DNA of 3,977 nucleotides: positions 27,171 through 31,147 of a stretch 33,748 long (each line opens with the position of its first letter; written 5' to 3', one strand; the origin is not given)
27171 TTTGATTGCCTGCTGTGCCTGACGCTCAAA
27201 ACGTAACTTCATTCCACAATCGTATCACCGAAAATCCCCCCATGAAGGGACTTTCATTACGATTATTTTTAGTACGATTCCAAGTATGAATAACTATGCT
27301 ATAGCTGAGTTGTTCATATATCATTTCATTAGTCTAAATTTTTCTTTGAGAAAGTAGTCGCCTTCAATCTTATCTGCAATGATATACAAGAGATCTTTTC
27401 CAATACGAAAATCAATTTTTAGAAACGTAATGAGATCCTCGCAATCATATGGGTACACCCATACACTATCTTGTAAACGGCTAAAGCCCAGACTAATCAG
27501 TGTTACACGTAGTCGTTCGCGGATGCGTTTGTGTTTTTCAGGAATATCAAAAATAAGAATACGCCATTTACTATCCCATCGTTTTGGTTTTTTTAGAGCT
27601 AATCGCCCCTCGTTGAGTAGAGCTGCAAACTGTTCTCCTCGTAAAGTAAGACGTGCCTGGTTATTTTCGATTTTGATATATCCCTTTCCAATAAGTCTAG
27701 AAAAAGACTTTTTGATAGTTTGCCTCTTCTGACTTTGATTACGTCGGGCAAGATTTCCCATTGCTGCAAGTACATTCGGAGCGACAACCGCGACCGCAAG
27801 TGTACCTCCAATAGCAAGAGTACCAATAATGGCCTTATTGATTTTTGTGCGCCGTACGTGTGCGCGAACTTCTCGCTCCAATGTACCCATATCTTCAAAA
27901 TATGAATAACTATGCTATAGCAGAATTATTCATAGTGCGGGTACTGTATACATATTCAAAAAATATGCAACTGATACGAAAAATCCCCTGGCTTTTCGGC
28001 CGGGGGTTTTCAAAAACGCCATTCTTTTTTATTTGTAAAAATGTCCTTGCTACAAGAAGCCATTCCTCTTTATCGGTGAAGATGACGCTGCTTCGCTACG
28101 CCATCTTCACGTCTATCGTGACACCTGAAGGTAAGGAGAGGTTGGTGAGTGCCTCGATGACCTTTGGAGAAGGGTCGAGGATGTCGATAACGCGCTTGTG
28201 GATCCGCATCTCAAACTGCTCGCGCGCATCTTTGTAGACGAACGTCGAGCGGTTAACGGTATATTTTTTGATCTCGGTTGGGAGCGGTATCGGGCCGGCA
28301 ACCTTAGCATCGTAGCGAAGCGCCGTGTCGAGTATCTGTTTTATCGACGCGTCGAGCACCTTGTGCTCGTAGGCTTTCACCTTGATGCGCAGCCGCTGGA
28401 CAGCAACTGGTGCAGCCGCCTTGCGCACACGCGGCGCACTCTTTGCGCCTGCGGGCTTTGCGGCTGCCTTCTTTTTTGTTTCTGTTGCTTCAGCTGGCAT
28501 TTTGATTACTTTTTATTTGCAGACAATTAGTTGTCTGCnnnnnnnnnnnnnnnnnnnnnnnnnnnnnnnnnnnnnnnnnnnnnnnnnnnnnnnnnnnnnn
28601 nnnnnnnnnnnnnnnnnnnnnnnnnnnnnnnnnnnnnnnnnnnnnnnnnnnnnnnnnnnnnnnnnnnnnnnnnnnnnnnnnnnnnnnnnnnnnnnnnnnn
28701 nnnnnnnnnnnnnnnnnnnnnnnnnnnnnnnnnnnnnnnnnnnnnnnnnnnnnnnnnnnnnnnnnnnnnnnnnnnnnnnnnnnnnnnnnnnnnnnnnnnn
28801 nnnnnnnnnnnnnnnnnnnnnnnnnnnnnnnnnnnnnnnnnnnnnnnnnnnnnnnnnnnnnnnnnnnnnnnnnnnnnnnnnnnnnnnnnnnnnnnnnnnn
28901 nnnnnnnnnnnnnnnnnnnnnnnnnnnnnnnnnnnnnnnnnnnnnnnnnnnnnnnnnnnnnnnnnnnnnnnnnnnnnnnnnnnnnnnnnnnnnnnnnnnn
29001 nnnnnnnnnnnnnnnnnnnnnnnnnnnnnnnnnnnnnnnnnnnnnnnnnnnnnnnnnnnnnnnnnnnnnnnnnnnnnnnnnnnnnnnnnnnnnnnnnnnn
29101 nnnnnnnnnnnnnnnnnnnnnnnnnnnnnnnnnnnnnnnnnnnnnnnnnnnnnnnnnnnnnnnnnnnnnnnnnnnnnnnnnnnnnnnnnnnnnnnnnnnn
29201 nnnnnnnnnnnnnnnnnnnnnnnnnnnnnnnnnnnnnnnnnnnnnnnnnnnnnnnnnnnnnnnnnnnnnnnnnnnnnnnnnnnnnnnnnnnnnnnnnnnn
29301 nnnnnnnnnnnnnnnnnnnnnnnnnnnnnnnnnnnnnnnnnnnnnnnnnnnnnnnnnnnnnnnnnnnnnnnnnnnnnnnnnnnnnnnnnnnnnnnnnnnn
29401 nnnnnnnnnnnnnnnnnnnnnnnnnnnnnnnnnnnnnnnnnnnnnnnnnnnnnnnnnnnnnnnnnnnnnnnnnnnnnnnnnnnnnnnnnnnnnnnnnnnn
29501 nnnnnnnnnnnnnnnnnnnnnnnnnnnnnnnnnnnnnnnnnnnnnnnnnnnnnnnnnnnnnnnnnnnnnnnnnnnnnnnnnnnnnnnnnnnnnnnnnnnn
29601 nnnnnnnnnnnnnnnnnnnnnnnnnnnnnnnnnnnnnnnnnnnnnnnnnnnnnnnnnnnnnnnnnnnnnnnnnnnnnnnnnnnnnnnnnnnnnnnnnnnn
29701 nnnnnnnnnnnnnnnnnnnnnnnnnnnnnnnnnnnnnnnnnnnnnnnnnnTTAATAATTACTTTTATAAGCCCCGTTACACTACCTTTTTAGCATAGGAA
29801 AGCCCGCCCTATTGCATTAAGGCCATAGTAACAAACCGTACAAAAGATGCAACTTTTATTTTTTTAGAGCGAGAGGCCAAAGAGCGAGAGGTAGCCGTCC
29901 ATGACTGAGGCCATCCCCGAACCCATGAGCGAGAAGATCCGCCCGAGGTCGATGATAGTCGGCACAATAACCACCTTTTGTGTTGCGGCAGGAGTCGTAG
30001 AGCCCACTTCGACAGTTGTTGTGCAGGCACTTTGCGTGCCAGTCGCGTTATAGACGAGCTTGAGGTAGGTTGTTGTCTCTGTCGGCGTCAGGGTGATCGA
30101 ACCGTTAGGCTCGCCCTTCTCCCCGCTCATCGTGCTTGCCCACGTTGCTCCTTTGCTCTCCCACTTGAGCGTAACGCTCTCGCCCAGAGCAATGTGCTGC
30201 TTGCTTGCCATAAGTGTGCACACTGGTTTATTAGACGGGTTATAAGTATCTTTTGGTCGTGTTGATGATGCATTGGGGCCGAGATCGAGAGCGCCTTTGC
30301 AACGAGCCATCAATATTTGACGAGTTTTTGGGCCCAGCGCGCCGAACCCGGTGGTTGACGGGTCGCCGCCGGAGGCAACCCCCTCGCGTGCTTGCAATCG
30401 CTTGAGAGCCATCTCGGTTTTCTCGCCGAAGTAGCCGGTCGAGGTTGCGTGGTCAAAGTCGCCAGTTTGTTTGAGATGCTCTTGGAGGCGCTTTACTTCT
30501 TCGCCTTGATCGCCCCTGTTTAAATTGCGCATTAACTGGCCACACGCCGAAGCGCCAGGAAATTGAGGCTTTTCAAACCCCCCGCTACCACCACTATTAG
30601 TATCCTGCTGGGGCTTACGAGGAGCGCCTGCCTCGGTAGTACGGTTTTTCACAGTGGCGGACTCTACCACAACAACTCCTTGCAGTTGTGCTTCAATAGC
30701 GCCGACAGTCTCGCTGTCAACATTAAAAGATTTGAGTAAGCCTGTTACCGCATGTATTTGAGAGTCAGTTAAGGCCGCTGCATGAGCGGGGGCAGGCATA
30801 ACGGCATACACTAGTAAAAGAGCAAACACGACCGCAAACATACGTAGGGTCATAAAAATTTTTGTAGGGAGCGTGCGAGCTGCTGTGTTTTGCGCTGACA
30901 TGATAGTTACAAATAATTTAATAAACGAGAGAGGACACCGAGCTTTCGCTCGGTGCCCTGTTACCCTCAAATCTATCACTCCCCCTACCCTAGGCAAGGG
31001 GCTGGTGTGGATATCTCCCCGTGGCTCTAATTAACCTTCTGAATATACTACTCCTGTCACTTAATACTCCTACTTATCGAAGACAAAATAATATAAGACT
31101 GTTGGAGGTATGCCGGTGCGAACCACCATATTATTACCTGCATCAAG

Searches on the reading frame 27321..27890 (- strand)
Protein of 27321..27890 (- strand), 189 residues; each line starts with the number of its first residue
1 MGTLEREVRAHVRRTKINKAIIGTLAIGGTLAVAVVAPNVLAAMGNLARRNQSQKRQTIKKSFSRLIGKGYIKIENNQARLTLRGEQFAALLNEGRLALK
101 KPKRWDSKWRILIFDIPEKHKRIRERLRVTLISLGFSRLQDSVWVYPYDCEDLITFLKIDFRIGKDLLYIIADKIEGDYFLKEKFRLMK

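Call 37: search_protein_families(library=pfam, proteins=[window:27321-27890:-], max_evalue=0.01)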
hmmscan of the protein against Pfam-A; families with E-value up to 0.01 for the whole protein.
window:27321-27890:- (189 aa): 1 family
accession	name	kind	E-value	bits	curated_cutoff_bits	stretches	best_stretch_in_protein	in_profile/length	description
PF20803.2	PaaX_M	-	1.3e-19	70.5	24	1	103-173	2-72/83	PaaX protein central Cas2-like domain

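Call 51: search_protein_families(library=phrogs, proteins=[window:27321-27890:-], max_evalue=0.01)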
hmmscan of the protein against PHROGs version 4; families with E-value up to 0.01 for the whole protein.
window:27321-27890:- (189 aa): 0 families

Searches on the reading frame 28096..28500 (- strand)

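Call 37: search_protein_families(library=pfam, proteins=[window:28096-28500:-], max_evalue=0.01)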
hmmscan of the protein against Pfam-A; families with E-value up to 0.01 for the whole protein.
window:28096-28500:- (134 aa): 1 family
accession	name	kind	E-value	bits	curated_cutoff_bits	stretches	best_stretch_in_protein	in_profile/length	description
PF00338.27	Ribosomal_S10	-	2.8e-32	111.3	21.2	1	38-132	1-98/98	Ribosomal protein S10p/S20e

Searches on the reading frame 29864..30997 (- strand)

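Call 37: search_protein_families(library=pfam, proteins=[window:29864-30997:-], max_evalue=0.01)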
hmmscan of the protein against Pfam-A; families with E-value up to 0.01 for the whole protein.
window:29864-30997:- (377 aa): 1 family
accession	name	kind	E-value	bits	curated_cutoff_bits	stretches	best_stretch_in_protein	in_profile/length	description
PF01471.23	PG_binding_1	-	1.5e-07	31.9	23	1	164-207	1-43/57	Putative peptidoglycan binding domain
